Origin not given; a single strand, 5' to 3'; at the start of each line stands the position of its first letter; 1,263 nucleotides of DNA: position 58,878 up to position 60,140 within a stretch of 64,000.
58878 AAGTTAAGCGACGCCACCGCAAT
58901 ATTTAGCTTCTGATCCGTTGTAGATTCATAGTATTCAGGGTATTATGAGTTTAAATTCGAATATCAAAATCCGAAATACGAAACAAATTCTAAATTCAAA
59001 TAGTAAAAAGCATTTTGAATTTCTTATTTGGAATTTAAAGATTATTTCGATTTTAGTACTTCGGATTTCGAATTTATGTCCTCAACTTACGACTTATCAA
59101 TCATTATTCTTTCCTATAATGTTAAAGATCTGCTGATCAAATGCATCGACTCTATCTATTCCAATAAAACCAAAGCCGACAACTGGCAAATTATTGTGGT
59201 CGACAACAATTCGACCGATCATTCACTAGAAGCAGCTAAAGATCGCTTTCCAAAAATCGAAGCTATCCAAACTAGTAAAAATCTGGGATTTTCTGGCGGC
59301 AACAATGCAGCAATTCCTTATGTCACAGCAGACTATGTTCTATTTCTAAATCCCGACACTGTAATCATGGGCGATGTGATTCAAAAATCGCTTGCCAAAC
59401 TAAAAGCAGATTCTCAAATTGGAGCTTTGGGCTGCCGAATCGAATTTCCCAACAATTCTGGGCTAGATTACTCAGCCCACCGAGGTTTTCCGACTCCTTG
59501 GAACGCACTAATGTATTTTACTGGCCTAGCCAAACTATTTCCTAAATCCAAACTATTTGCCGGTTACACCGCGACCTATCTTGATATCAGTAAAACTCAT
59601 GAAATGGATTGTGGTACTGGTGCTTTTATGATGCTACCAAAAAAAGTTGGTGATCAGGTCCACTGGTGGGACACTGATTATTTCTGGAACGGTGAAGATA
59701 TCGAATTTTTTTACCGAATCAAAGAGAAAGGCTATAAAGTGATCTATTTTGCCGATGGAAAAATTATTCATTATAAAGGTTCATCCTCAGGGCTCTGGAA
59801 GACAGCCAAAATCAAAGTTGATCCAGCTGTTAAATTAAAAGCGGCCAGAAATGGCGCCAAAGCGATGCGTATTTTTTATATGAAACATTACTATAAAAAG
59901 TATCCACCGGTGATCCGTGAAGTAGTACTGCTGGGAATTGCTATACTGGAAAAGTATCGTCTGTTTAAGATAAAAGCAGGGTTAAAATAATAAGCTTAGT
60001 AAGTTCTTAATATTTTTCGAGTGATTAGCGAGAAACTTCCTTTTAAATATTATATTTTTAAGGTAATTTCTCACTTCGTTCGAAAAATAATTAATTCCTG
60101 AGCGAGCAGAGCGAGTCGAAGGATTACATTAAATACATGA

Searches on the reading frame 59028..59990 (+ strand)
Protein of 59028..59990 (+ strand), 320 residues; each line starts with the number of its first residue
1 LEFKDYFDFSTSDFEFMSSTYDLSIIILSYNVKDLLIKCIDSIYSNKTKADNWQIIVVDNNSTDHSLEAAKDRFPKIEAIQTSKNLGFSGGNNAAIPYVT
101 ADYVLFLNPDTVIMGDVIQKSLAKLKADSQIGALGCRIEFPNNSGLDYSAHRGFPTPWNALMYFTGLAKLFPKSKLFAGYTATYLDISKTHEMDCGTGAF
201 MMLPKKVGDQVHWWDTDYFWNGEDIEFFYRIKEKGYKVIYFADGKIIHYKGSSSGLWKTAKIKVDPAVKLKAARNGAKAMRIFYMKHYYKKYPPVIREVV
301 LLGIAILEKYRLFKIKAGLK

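Call 3: search_protein_families(library=pfam, proteins=[window:59028-59990:+], max_evalue=0.01)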
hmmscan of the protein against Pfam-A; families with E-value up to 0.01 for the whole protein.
window:59028-59990:+ (320 aa): 4 families
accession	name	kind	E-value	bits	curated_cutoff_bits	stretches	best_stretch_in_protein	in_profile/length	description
PF00535.33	Glycos_transf_2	-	3.4e-27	95.9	23.3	1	24-183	1-158/168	Glycosyl transferase family 2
PF13641.12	Glyco_tranf_2_3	-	6.4e-17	62.8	27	1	23-259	3-220/230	Glycosyltransferase like family 2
PF13632.12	Glyco_trans_2_3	-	9.3e-06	26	27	1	104-257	2-130/198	Glycosyl transferase family group 2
PF13712.12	Glyco_tranf_2_5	-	0.0052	17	27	0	76-240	29-181/210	Glycosyltransferase like family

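Call 4: search_protein_families(library=ncbifam, proteins=[window:59028-59990:+], max_evalue=0.01)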
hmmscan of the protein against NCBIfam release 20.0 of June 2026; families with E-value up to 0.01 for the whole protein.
window:59028-59990:+ (320 aa): 20 families
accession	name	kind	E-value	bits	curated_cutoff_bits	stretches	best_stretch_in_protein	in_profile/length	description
NF007482.0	PRK10073.1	equivalog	2.3e-13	49.9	423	1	17-127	2-111/334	glycosyltransferase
TIGR03111.1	glyc2_xrt_Gpos1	hypoth_equivalog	3.6e-12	45.8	363.95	1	10-136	38-167/439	TIGR03111 family XrtG-associated glycosyltransferase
NF038302.1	EPS_HpsE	equivalog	5.7e-12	45.2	300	1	22-139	2-125/307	hormogonium polysaccharide biosynthesis glycosyltransferase HpsE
TIGR01556.1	rhamnosyltran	subfamily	1.7e-11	43.9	200.55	1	49-138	18-112/281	rhamnosyltransferase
NF041875.1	EPS_EpsD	equivalog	2.6e-11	43.5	370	1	23-135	1-114/325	exopolysaccharide biosynthesis glycosyltransferase EpsD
NF047683.1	TeichurnBiosyTuaG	equivalog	2.6e-09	37.1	400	1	22-127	7-113/252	teichuronic acid biosynthesis protein TuaG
TIGR03937.1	PgaC_IcaA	equivalog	2.7e-09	36.5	422.3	1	20-134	44-159/407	poly-beta-1,6-N-acetyl-D-glucosamine synthase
NF050050.1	ProtGlycPglI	equivalog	6.7e-09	35.5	500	1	23-127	4-110/306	GalNAc(5)-diNAcBac-PP-undecaprenol beta-1,3-glucosyltransferase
TIGR04242.1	nodulat_NodC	equivalog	7.1e-09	35.1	550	1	17-135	44-165/395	chitooligosaccharide synthase NodC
TIGR03965.1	mycofact_glyco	equivalog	9.6e-09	34.6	280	1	18-138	71-191/467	mycofactocin biosynthesis glycosyltransferase MftF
NF053739.1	GlytfEpsEBac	equivalog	8.3e-08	31.5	450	1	23-136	3-118/265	glycosyltransferase EpsE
TIGR04283.1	glyco_like_mftF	equivalog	3.7e-07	30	182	1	23-139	1-112/221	TIGR04283 family arsenosugar biosynthesis glycosyltransferase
TIGR04195.1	S_glycosyl_SunS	equivalog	1.1e-06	27.8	350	1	22-111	58-142/421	SunS family peptide S-glycosyltransferase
NF038299.1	EPS_HpsN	equivalog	1.7e-06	27.2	425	1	23-255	3-227/317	hormogonium polysaccharide biosynthesis glycosyltransferase HpsN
TIGR04440.1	glyco_TIGR04440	domain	2.2e-05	24.3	70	1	23-154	2-135/215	TIGR00180 family glycosyltransferase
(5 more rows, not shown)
